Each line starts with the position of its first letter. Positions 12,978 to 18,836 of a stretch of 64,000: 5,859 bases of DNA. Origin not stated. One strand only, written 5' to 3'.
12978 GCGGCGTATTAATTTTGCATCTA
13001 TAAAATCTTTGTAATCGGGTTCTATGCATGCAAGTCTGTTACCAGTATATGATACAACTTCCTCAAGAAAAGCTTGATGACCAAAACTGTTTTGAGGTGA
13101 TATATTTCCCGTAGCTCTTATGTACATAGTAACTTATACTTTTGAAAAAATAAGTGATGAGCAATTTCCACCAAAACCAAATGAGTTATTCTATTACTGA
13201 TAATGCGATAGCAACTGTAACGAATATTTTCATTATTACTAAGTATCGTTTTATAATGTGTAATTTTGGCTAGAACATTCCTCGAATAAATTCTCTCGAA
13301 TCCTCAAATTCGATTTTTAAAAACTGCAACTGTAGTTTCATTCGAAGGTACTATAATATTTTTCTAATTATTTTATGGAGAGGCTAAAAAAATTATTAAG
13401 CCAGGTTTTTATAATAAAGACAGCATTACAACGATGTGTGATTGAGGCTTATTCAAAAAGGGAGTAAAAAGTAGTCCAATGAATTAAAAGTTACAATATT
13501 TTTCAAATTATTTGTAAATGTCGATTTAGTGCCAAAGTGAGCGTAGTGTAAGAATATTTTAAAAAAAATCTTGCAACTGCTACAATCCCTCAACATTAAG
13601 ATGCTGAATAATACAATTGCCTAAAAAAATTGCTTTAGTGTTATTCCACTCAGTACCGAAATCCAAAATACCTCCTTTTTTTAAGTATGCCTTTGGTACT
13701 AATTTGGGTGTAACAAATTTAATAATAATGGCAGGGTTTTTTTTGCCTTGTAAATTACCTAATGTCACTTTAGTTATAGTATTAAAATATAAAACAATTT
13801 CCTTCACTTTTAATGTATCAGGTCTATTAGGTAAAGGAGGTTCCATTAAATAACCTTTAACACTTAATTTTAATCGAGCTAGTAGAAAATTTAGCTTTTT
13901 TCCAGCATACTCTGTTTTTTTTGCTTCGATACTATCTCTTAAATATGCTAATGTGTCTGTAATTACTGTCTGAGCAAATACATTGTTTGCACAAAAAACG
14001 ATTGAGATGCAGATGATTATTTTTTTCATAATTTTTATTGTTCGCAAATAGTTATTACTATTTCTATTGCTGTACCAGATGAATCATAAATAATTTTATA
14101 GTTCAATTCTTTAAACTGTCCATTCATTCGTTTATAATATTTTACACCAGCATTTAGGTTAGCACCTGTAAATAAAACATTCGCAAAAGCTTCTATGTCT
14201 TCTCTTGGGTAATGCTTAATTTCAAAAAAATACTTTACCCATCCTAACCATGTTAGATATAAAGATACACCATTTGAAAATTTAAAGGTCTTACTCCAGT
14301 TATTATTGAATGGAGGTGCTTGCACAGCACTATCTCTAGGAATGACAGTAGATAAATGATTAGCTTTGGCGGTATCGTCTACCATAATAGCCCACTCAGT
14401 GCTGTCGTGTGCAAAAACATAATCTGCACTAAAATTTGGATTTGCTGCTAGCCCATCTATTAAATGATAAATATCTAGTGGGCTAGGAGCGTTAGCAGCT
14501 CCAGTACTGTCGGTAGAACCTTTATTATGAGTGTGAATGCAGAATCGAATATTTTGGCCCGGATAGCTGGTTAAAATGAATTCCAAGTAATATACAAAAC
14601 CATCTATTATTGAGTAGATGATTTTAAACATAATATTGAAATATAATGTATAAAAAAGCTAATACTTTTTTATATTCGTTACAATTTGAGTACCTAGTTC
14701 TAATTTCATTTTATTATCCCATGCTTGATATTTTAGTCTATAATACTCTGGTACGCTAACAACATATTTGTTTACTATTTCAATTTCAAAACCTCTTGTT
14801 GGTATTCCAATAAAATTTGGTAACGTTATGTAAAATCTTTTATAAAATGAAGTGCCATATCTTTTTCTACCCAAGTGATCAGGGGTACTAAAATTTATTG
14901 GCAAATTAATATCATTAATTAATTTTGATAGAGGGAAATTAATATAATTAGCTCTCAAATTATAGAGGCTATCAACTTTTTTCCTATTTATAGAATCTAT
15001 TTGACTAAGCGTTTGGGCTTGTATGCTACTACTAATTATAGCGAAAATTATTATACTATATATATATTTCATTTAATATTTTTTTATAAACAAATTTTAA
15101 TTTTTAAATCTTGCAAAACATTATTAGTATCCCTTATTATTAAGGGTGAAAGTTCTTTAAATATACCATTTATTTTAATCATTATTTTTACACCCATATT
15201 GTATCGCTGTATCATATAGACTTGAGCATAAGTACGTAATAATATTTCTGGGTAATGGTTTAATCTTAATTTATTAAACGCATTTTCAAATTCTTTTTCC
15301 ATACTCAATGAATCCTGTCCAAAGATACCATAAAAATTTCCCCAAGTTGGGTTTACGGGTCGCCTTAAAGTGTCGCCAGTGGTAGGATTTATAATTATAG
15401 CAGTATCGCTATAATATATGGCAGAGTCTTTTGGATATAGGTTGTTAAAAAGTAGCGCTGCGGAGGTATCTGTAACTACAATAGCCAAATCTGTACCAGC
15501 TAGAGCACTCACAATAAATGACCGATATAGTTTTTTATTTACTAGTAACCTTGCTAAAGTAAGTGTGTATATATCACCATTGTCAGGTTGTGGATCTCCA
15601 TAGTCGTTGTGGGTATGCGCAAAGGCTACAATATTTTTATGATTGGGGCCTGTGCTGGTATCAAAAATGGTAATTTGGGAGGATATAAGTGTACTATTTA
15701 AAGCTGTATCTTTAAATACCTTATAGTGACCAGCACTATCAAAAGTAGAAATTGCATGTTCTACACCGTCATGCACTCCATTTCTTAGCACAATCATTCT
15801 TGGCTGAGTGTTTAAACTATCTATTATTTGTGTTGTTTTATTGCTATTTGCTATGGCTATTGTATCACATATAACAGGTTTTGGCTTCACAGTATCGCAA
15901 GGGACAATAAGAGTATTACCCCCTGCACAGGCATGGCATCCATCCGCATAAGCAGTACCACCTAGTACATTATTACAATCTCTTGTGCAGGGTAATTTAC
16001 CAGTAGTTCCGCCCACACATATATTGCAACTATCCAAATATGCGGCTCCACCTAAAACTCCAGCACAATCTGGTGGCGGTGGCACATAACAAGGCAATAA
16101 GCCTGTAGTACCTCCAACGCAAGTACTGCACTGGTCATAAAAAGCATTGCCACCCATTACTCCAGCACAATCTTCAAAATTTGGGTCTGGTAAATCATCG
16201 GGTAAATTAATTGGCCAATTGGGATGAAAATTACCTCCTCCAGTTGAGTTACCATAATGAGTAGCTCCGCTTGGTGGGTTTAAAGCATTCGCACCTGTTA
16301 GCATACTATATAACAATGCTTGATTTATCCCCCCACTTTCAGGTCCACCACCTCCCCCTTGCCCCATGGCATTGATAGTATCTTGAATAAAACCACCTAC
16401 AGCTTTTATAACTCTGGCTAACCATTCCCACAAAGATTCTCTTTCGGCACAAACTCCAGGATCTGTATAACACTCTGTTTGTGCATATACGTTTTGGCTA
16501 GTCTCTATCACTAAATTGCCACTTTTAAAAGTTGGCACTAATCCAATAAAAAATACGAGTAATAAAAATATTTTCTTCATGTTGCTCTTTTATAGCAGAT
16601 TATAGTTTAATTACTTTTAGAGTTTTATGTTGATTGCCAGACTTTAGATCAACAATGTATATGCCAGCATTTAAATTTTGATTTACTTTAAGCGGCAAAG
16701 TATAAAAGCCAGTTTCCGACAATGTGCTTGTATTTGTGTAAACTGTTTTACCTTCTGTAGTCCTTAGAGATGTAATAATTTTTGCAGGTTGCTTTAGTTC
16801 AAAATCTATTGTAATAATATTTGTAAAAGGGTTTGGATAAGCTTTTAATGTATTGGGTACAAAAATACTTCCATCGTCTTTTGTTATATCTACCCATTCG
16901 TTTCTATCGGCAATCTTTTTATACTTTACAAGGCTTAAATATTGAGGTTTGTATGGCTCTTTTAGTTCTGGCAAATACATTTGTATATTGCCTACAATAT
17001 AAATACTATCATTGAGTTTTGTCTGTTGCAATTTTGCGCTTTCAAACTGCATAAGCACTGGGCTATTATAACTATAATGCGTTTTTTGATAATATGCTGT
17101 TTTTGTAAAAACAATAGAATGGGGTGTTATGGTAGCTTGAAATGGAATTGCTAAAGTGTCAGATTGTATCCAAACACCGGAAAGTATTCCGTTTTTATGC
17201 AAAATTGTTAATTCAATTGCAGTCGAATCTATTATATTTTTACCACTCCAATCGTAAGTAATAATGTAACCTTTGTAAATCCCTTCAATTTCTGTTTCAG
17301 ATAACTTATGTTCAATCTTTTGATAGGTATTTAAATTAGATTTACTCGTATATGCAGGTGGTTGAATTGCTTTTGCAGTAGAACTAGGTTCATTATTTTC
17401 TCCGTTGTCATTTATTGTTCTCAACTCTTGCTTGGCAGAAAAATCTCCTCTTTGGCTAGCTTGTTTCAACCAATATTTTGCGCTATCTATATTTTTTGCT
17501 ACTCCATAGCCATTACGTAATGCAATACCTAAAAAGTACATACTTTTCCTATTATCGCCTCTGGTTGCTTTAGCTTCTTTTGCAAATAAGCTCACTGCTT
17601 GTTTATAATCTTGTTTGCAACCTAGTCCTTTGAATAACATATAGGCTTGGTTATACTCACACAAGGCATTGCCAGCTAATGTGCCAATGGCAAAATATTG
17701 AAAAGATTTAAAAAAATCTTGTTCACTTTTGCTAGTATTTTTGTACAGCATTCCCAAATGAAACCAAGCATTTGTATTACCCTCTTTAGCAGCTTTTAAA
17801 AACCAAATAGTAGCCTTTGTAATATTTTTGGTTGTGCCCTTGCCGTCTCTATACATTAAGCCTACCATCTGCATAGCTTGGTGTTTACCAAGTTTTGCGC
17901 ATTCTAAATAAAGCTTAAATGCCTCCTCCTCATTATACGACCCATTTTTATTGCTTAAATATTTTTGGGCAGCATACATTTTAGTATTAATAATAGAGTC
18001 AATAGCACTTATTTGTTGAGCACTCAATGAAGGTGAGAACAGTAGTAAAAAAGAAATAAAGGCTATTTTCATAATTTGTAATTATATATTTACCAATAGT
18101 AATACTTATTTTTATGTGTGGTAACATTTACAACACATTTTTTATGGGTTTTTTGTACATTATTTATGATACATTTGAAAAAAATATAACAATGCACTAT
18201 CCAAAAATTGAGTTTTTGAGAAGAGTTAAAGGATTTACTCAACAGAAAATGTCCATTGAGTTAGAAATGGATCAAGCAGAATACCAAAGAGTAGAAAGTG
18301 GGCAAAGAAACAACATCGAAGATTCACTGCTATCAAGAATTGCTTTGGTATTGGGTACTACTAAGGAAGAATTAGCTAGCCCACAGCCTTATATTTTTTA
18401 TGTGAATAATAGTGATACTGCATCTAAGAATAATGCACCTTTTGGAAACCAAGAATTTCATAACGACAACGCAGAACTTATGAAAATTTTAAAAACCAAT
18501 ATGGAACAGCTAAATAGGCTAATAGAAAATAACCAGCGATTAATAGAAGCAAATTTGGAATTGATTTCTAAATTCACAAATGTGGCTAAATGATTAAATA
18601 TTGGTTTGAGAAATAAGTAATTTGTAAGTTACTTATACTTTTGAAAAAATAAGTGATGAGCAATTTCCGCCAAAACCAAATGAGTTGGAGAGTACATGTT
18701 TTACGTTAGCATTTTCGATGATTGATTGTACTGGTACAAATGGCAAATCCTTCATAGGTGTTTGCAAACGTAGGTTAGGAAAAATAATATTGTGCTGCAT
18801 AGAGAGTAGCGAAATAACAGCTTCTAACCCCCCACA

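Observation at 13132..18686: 5.4-kb AT-rich island inserted inside the pigment cluster, flanked by 56-bp direct repeats that duplicate the 3' end of a KS gene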

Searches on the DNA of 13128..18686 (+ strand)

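Call 78: search_dna_similar(query=window:13128-18686:+, collection=plasmids, mode=distant, max_rows=10)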
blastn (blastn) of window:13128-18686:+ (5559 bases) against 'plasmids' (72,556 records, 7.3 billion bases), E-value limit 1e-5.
No match.

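Call 79: search_dna_similar(query=window:13128-18686:+, collection=phages, mode=distant, max_rows=10)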
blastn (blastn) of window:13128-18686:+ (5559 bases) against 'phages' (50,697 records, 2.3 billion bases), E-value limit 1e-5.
No match.

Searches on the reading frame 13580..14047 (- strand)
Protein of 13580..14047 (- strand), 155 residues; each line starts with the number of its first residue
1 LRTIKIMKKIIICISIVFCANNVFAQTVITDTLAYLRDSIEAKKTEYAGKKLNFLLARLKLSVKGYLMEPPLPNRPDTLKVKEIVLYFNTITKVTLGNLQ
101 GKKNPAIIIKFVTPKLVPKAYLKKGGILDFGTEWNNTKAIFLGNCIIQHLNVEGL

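Call 6: search_protein_families(library=pfam, proteins=[window:13580-14047:-], max_evalue=0.01)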
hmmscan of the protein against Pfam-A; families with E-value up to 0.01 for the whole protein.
window:13580-14047:- (155 aa): 0 families

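Call 23: search_protein_families(library=ncbifam, proteins=[window:13580-14047:-], max_evalue=0.1)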
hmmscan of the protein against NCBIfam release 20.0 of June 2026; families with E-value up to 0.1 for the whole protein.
window:13580-14047:- (155 aa): 0 families

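Call 24: search_protein_families(library=padloc, proteins=[window:13580-14047:-], max_evalue=0.1)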
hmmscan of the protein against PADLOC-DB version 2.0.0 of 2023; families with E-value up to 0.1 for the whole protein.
window:13580-14047:- (155 aa): 0 families

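Call 25: search_protein_families(library=phrogs, proteins=[window:13580-14047:-], max_evalue=0.1)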
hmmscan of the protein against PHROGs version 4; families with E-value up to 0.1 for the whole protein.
window:13580-14047:- (155 aa): 0 families

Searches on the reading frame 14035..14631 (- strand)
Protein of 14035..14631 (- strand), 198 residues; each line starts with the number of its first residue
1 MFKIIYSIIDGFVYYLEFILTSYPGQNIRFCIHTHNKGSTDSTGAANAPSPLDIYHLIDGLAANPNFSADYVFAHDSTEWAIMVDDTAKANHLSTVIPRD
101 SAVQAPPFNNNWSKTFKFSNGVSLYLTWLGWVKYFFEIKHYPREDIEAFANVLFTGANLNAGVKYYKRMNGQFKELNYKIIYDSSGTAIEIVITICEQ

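Call 6: search_protein_families(library=pfam, proteins=[window:14035-14631:-], max_evalue=0.01)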
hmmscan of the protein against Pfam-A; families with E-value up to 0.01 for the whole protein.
window:14035-14631:- (198 aa): 0 families

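Call 23: search_protein_families(library=ncbifam, proteins=[window:14035-14631:-], max_evalue=0.1)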
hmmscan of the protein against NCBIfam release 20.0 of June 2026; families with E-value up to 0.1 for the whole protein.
window:14035-14631:- (198 aa): 1 family
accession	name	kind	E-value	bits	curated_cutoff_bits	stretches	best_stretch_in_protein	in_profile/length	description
TIGR01501.1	MthylAspMutase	equivalog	0.059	13.1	135.8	1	151-194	84-126/134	methylaspartate mutase subunit S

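Call 24: search_protein_families(library=padloc, proteins=[window:14035-14631:-], max_evalue=0.1)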
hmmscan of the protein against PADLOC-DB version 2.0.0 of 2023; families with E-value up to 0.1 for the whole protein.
window:14035-14631:- (198 aa): 0 families

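Call 25: search_protein_families(library=phrogs, proteins=[window:14035-14631:-], max_evalue=0.1)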
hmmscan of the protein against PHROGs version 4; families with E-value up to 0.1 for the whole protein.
window:14035-14631:- (198 aa): 0 families

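Call 44: find_homologous_proteins(query=window:14035-14631:-, max_evalue=0.001)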
Query window:14035-14631:- (198 aa): 1 proteins with E <= 0.001 among 45 candidates.
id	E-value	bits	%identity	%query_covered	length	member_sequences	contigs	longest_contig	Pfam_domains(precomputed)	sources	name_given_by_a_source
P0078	5.4e-132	456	100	100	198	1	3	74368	-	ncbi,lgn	-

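Call 52: search_protein_representatives(protein=window:14035-14631:-)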
Query: 198 residues. Proteins with E-value up to 0.001 (for the whole library): 35; up to 1e-10: 15; up to 1e-30: 2. The best 35 are listed.
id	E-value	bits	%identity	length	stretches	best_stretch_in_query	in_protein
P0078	1.7e-132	455.7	100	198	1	1-198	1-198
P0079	6.4e-63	228.6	58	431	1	17-197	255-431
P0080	1.6e-28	116.2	41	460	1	30-197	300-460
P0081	1.5e-26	109.8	42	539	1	26-197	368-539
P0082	1.6e-26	109.7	40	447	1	24-197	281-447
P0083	2.7e-26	109.0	38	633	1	20-197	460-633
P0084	4.8e-26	108.2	45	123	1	72-197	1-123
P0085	1.2e-22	97.1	37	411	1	35-194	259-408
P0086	5.5e-19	85.1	41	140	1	55-196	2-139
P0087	6.8e-14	68.5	36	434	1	31-179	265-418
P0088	3.5e-13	66.2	32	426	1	24-196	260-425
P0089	3.6e-13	66.2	37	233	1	19-188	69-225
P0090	1.3e-12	64.3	51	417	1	19-117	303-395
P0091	4.6e-12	62.5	35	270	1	19-196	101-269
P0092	4.9e-11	59.2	33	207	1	22-187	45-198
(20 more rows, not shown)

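Call 64: predict_structure(alignment_id=A2)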
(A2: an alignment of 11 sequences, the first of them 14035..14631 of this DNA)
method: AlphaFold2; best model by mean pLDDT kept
length: 198 residues; sequences in the alignment: 11
mean_pLDDT: 63.2   pTM: 0.66
mean pLDDT of the five models: 63.2, 61.6, 59.7, 59.6, 44.0
residues with pLDDT >= 90: 1; 70-90: 99; 50-70: 38; < 50: 60
segments of 3 or more residues with pLDDT < 50: 1-29, 40-45, 68-73, 103-121
pLDDT, mean of each block of 10 residues (from residue 1): 26 33 39 61 56 73 56 60 79 70 44 37 64 79 81 80 85 84 82 77
secondary structure, 60 per line:
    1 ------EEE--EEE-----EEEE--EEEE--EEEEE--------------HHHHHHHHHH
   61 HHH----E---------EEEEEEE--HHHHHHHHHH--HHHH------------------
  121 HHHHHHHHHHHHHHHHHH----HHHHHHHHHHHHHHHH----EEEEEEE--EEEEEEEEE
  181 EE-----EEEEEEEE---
elements in order: E7-9 E12-14 E20-23 E26-29 E32-36 H51-63 E78-84 H87-96 H99-102 H121-138 H143-158 E163-169 E172-182 E188-195

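Call 69: fold_search(model_id=the predicted structure, library=pdb)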
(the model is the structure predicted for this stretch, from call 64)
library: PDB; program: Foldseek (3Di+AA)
matches with E <= 10: 373; with E <= 0.001: 0
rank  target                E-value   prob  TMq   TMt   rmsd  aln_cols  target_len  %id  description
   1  6f50_A                7.9e-01  0.12  0.14  0.20   7.6        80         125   18  CRYSTAL STRUCTURE OF KETOSTEROID ISOMERASE DOUBLE VARIANT V88I/L99V (released 2018-05-23)
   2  6f4y_A                8.4e-01  0.12  0.14  0.20   8.1        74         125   18  CRYSTAL STRUCTURE OF KETOSTEROID ISOMERASE VARIANT D103S (released 2018-05-23)
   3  3nja_C                9.0e-01  0.08  0.13  0.21  15.9        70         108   23  The crystal structure of the PAS domain of a GGDEF family protein from Chromobacterium violaceum ATCC 12472. (released 2010-08-18)
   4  7rxf_A                1.0e+00  0.10  0.16  0.21   9.7       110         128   14  Multi-conformer model of Apo Ketosteroid Isomerase Y57F mutant from Pseudomonas Putida (pKSI) at 250 K (released 2022-11-09)
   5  1w00_A                1.1e+00  0.10  0.14  0.20   7.4        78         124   18  Crystal structure of mutant enzyme D103L of Ketosteroid Isomerase from Pseudomonas putida biotype B (released 2005-05-26)
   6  8pw1_I                1.1e+00  0.02  0.12  0.12  17.5       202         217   12  Structure of human UCHL1 in complex with CG341 inhibitor (released 2024-01-31)
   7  7zm0_A                1.1e+00  0.01  0.11  0.10  18.2       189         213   12  Structure of UCHL1 in complex with GK13S inhibitor (released 2022-09-14)
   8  8adn_M                1.2e+00  0.04  0.14  0.14  12.8       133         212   14  Vairimorpha necatrix 20S proteasome from spores (released 2022-11-23)
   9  5d83_A                1.3e+00  0.09  0.13  0.19   8.2        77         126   17  Crystal Structure of Ketosteroid Isomerase from Pseudomonas putida (pKSI); D40N, Y32(Cl-Y) (released 2015-12-02)
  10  9vnj_B                1.4e+00  0.30  0.11  0.23   4.3        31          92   13  Crystal structure of the transmembrane domain of trimeric autotransporter adhesin AtaA in complex with the N-terminal  (released 2025-10-08)
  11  6f54_A                1.4e+00  0.10  0.14  0.21   8.0        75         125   17  CRYSTAL STRUCTURE OF KETOSTEROID ISOMERASE TRIPLE VARIANT V88I/L99VD103S (released 2018-05-23)
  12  9c4g_t                1.4e+00  0.08  0.10  0.17   6.6        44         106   11  Cutibacterium acnes 50S ribosomal subunit with Clindamycin bound (released 2024-08-21)
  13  7m5f_C                1.4e+00  0.08  0.13  0.20   9.6        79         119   11  Contact-dependent inhibition system from Serratia marcescens BWH57 (released 2021-05-12)
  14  5u1c_B                1.5e+00  0.04  0.18  0.20  17.5       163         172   11  Structure of tetrameric HIV-1 Strand Transfer Complex Intasome (released 2017-01-11)
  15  3t8n_B                1.6e+00  0.08  0.14  0.19   8.5        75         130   16  Crystal structure of ketosteroid isomerase Y16AD103A from Pseudomonas putida (released 2011-11-23)
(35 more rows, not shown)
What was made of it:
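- Tried and rejected: First structure model (11 sequences): too poor to use, pLDDT 63 (calls 64, 69).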

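Call 92: predict_structure(alignment_id=A3)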
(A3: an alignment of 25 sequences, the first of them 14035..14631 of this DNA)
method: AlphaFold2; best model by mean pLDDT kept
length: 198 residues; sequences in the alignment: 25
mean_pLDDT: 86.8   pTM: 0.82
mean pLDDT of the five models: 86.8, 86.0, 85.7, 85.1, 82.8
residues with pLDDT >= 90: 148; 70-90: 19; 50-70: 12; < 50: 19
segments of 3 or more residues with pLDDT < 50: 1-17
pLDDT, mean of each block of 10 residues (from residue 1): 35 47 83 81 72 95 95 94 98 96 78 95 97 97 95 97 98 97 95 91
secondary structure, 60 per line:
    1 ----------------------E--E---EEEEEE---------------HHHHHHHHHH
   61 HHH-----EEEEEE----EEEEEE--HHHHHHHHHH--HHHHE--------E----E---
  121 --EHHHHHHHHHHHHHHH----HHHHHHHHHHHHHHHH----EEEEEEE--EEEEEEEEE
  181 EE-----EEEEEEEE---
elements in order: E30-35 H51-63 E69-74 E79-84 H87-96 H99-102 H124-138 H143-158 E163-169 E172-182 E188-195

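Call 94: fold_search(model_id=the predicted structure, library=pdb)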
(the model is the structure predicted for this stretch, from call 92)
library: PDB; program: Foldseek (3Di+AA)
matches with E <= 10: 251; with E <= 0.001: 0
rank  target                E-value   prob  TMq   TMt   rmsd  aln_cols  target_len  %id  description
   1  4art_B                2.8e-02  0.33  0.27  0.24   9.9       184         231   13  STRUCTURE OF THE ORF273 PROTEIN FROM THE ACIDIANUS TWO-TAILED VIRUS (released 2012-10-24)
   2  4ats                  6.8e-02  0.25  0.28  0.25  10.1       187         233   13  Structure of the ORF273 protein from the Acidianus two-tailed virus (released 2012-10-24)
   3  5xsp_B                2.4e-01  0.12  0.17  0.11   7.7        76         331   14  The catalytic domain of GdpP with 5'-pApA (released 2018-01-31)
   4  5xt3_A                3.8e-01  0.10  0.17  0.11   7.7        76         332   14  The catalytic domain of GdpP with c-di-GMP (released 2018-01-31)
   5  5xsp_A                4.9e-01  0.10  0.16  0.11   4.7        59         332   15  The catalytic domain of GdpP with 5'-pApA (released 2018-01-31)
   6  8iu7_D                6.4e-01  0.08  0.17  0.12   9.0        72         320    8  Structure of Staphylococcus aureus NrnA (Pde2) in complex with Mg2+ (released 2024-04-24)
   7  5x89                  7.7e-01  0.10  0.18  0.11   4.4        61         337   10  The X-ray crystal structure of subunit fusion RNA splicing endonuclease from Methanopyrus kandleri (released 2018-01-24)
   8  6mtz_B                1.1e+00  0.04  0.13  0.08  12.6       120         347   14  Crystal structure of an uncharacterized protein from Helicobacter pylori G27 (released 2018-12-19)
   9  3rm5_B                1.4e+00  0.06  0.15  0.07  13.7       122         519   13  Structure of Trifunctional THI20 from Yeast (released 2011-09-21)
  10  5izo_B                1.4e+00  0.05  0.16  0.11   9.0        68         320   13  Bacillus NanoRNase A (H103A) + 2 divalent cations + PO4 at the active site (released 2017-08-02)
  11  7c1x_A                1.5e+00  0.03  0.15  0.09  15.2       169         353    9  Unliganded structure of Pseudouridine kinase (PUKI) from Arabidopsis thaliana (released 2020-11-18)
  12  6mtz_A                1.6e+00  0.06  0.14  0.09  10.1        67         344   12  Crystal structure of an uncharacterized protein from Helicobacter pylori G27 (released 2018-12-19)
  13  3uqd_C                1.6e+00  0.06  0.17  0.12  14.0       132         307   11  Crystal structure of the Phosphofructokinase-2 from Escherichia coli in complex with substrates and products (released 2012-11-28)
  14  7esj_A                1.6e+00  0.03  0.16  0.11  16.6       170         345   10  Acinetobacter baumannii membrane-bound lytic murein transglycosylase A (released 2021-11-17)
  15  3uqe_B                1.8e+00  0.04  0.17  0.11  14.1       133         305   11  Crystal structure of the Phosphofructokinase-2 mutant Y23D from Escherichia coli (released 2012-11-21)
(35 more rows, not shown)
